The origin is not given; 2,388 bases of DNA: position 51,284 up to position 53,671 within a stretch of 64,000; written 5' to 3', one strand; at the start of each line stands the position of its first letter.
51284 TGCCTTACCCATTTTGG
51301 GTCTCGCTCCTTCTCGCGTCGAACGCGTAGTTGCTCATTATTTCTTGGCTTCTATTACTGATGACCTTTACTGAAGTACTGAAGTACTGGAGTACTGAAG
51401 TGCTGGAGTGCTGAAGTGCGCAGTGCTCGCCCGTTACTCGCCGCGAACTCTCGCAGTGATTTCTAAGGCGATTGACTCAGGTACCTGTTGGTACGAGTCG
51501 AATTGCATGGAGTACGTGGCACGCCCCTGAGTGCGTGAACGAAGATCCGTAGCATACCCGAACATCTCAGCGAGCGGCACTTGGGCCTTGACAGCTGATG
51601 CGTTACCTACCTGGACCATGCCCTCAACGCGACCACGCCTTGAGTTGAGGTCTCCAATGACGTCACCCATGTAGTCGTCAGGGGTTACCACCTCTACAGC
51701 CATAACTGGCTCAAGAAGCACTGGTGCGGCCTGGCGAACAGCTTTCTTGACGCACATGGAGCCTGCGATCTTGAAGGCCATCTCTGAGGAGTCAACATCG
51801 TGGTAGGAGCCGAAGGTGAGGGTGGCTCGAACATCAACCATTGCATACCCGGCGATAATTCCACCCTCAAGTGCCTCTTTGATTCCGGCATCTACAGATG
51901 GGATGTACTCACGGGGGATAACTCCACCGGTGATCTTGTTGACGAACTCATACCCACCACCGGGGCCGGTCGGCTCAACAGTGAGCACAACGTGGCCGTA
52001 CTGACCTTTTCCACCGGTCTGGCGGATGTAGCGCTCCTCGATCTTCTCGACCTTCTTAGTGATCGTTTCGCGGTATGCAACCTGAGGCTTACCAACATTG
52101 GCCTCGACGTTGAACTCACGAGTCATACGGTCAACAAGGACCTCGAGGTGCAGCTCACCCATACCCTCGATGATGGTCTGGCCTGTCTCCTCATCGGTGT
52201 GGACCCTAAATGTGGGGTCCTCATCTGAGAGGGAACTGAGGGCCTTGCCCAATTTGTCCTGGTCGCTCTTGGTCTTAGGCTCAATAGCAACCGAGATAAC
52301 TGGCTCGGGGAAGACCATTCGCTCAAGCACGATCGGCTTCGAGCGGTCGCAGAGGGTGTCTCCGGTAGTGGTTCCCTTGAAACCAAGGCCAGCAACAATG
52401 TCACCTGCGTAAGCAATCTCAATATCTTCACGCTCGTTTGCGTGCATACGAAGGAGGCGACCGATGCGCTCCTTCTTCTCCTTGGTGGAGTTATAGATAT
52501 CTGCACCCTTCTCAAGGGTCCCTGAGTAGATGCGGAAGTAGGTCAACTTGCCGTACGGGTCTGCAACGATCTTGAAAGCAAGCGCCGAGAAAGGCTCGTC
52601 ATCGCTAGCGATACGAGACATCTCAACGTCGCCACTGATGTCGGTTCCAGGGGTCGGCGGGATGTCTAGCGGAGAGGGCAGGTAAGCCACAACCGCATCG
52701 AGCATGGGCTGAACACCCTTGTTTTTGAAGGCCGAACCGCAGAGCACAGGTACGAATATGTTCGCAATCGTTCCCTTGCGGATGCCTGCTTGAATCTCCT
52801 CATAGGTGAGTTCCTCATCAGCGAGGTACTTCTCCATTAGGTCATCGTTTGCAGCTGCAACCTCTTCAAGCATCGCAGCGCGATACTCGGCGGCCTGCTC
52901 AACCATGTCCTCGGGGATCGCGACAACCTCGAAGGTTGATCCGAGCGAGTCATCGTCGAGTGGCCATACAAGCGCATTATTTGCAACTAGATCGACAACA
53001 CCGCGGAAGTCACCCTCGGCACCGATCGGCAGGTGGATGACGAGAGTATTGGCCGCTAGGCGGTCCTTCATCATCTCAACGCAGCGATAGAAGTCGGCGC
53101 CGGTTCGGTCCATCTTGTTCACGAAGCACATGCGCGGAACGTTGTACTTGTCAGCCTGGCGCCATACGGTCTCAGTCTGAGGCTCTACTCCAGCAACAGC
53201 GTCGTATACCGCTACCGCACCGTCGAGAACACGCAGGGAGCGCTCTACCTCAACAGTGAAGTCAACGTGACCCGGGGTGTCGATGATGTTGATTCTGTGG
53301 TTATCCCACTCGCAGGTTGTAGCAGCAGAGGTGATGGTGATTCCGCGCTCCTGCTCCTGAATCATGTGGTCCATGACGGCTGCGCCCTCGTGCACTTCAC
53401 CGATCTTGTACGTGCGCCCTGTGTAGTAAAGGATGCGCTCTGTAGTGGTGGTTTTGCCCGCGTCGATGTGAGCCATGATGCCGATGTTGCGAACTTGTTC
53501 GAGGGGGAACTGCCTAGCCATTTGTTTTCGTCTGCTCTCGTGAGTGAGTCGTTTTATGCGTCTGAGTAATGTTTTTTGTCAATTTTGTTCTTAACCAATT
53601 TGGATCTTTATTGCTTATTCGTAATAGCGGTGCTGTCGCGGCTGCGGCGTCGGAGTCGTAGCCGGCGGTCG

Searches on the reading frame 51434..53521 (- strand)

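Call 62: search_protein_families(library=pfam, proteins=[window:51434-53521:-], max_evalue=0.001)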
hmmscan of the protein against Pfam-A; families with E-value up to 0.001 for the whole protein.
window:51434-53521:- (695 aa): 8 families
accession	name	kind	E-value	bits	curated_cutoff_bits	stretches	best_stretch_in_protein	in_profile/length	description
PF00009.33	GTP_EFTU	-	1.3e-68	230.8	26.5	1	9-283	2-188/188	Elongation factor Tu GTP binding domain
PF03764.24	EFG_IV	-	9.6e-47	158.2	24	1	479-598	1-120/121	Elongation factor G, domain IV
PF14492.12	EFG_III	-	3.2e-35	120.5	27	1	404-478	1-75/75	Elongation Factor G, domain III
PF00679.30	EFG_C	-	1.1e-31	109.1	27.9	1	601-685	1-86/89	Elongation factor G C-terminus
PF03144.31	GTP_EFTU_D2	-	1.7e-19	70.4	30.3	1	324-391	1-73/73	Elongation factor Tu domain 2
PF22042.2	EF-G_D2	-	3.1e-16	59.7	27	1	310-392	1-83/84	Elongation factor G domain 2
PF16658.11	RF3_C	-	6.4e-08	32.9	40.1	1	412-495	14-97/132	Class II release factor RF3, C-terminal domain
PF01926.29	MMR_HSR1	-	0.00048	20.7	21.9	0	52-136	23-113/113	50S ribosome-binding GTPase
